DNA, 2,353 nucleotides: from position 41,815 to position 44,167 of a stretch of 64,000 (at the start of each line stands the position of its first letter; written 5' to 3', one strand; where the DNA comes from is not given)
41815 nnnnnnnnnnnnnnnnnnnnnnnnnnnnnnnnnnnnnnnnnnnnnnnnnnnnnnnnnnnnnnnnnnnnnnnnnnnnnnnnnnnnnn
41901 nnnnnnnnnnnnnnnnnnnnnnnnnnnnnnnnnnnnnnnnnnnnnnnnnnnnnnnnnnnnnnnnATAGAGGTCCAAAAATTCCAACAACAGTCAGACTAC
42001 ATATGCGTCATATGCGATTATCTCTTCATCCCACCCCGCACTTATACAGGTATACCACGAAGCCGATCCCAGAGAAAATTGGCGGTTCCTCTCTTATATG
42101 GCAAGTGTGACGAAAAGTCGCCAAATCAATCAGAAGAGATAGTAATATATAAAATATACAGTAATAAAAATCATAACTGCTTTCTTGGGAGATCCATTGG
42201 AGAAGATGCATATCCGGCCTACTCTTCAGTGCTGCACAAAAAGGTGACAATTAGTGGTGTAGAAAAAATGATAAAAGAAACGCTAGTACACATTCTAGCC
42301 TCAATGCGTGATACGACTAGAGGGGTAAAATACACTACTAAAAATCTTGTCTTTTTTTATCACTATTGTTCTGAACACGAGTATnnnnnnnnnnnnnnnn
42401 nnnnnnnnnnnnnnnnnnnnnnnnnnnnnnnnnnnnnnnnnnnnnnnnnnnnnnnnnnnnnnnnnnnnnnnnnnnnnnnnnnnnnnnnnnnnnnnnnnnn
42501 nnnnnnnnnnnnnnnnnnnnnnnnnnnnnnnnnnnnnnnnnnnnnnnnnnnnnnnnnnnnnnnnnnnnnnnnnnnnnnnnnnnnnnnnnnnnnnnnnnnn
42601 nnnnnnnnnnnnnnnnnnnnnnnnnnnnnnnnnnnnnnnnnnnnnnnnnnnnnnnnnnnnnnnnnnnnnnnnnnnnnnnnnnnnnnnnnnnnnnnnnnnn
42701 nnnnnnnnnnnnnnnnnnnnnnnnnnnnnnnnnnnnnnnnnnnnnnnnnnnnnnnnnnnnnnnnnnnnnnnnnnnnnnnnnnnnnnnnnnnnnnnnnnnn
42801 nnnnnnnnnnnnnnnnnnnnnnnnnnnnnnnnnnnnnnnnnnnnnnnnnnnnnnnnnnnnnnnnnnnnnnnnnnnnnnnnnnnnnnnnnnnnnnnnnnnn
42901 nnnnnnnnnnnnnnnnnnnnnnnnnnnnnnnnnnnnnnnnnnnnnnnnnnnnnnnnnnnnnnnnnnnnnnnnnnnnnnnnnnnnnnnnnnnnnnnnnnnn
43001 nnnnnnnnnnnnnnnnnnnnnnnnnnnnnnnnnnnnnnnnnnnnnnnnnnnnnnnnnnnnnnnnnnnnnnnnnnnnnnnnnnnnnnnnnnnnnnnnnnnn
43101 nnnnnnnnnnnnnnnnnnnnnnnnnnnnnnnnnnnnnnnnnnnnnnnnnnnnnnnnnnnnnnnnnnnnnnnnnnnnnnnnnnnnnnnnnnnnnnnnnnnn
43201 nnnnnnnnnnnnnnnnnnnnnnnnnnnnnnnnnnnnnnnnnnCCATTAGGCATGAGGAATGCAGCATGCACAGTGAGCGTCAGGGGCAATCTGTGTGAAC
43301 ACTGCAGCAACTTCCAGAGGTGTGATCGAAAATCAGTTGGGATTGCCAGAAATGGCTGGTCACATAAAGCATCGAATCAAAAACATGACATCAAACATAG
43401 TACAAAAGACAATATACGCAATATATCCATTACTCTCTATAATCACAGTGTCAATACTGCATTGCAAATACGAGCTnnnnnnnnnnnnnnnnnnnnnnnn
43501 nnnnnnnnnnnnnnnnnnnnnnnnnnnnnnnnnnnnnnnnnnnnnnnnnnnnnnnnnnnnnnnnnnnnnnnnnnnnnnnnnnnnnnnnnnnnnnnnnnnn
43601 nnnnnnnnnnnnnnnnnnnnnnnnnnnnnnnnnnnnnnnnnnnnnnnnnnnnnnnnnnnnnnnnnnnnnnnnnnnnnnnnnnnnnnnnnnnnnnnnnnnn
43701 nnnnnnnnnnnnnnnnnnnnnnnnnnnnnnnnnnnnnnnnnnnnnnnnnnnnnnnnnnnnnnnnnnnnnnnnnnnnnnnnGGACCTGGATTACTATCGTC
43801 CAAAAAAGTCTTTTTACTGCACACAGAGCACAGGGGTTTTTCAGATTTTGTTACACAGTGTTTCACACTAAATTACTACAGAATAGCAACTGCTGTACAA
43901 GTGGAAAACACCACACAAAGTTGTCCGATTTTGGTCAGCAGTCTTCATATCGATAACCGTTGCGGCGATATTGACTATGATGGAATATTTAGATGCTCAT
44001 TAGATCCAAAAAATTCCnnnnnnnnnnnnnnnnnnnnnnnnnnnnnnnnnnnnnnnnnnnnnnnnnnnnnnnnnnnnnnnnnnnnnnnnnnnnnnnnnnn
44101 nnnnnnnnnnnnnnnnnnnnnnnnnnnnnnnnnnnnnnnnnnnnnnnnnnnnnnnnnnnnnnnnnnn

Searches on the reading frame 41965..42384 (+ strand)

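Call 19: search_protein_families(library=pfam, proteins=[window:41965-42384:+])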
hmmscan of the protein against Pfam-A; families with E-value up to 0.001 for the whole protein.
window:41965-42384:+ (140 aa): 0 families

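Call 27: search_protein_families(library=pfam, max_evalue=1, proteins=[window:41965-42384:+])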
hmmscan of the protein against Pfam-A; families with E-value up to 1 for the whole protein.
window:41965-42384:+ (140 aa): 1 family
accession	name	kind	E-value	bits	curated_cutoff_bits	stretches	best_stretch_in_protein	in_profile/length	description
PF00439.30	Bromodomain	-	0.019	15.3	21.7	1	63-115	7-58/84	Bromodomain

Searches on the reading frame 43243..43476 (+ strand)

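Call 20: search_protein_families(library=pfam, proteins=[window:43243-43476:+])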
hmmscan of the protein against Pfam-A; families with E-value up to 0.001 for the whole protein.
window:43243-43476:+ (78 aa): 0 families

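Call 27: search_protein_families(library=pfam, max_evalue=1, proteins=[window:43243-43476:+])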
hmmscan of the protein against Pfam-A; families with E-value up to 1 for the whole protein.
window:43243-43476:+ (78 aa): 1 family
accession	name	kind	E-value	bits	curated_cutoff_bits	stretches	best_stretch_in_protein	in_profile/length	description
PF18524.6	HPIP_like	-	0.093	12.9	28.1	1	17-34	2-19/40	High potential iron-sulfur protein like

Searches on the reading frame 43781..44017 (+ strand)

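Call 20: search_protein_families(library=pfam, proteins=[window:43781-44017:+])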
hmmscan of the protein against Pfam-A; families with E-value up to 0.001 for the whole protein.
window:43781-44017:+ (79 aa): 0 families

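Call 27: search_protein_families(library=pfam, max_evalue=1, proteins=[window:43781-44017:+])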
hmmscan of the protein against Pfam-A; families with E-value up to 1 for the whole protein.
window:43781-44017:+ (79 aa): 2 families
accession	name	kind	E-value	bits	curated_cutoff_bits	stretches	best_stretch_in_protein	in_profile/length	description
PF22524.2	Nlrc4-like_WHD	-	0.17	12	27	1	59-75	7-23/56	Nlrc4-like, winged helix domain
PF16134.10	THOC2_N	-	0.2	10.7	27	1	8-56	144-192/632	THO complex subunit 2 N-terminus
